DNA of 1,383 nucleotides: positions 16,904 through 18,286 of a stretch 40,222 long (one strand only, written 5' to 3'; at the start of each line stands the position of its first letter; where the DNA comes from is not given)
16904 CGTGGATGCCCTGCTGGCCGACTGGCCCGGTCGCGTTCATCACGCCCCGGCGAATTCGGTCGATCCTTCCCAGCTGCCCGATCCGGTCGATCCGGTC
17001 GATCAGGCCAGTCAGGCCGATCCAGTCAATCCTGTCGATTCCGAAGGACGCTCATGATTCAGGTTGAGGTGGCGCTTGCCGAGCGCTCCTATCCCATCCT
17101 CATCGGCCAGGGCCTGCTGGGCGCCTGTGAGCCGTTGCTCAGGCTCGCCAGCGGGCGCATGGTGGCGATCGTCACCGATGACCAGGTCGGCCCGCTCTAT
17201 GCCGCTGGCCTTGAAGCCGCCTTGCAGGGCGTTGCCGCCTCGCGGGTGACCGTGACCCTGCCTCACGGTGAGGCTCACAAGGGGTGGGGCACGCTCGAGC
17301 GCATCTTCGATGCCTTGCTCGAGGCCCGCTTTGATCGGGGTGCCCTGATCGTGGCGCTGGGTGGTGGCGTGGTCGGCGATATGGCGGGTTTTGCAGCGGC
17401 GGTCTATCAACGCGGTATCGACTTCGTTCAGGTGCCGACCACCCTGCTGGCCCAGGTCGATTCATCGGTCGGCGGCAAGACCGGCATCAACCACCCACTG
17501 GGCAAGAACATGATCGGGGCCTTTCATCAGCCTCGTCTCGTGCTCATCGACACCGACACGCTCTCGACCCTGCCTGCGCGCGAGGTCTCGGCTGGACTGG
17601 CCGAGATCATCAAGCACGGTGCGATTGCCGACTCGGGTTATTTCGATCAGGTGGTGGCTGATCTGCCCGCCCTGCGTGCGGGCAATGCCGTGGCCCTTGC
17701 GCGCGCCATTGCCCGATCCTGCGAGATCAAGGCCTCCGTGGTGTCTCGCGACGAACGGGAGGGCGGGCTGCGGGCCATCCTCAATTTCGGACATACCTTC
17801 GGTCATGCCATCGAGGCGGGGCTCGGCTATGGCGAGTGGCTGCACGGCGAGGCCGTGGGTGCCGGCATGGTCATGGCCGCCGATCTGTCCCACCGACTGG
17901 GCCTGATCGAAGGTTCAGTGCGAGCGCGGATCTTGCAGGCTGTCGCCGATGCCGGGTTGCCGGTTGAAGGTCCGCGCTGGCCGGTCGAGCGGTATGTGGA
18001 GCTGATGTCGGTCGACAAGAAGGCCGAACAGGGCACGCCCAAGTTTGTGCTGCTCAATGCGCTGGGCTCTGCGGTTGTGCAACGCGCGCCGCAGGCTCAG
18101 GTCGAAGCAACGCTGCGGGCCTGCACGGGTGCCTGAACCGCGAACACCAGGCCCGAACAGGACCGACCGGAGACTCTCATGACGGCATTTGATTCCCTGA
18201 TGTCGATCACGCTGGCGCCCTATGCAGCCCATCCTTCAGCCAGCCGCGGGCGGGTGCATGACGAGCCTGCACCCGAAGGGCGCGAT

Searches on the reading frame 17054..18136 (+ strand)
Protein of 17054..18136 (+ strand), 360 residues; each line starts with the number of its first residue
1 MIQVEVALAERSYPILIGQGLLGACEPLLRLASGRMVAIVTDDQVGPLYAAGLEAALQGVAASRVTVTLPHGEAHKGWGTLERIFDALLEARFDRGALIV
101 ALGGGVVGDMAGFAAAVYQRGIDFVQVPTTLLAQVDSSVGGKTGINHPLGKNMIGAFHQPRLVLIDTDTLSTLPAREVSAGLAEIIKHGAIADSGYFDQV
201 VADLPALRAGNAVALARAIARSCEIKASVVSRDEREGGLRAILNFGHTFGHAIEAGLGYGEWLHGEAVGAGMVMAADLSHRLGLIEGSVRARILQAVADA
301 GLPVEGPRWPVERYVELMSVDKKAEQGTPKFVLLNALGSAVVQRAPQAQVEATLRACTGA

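Call 8: search_protein_families(library=pfam, proteins=[window:17054-18136:+], max_evalue=0.001)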
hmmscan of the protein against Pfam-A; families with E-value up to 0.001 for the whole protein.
window:17054-18136:+ (360 aa): 4 families
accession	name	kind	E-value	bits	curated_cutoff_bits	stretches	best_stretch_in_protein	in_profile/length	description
PF01761.26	DHQ_synthase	-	1.7e-50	169.9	24.2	1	67-179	2-114/115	3-dehydroquinate synthase N-terminal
PF24621.2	DHQS_C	-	3.9e-48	163.5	27.6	1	181-324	1-144/144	3-dehydroquinate synthase C-terminal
PF13685.12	Fe-ADH_2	-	2.2e-08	34.7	28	1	17-131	2-108/149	Iron-containing alcohol dehydrogenase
PF00465.25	Fe-ADH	-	2.1e-05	24.6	31.3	1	15-131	4-131/168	Iron-containing alcohol dehydrogenase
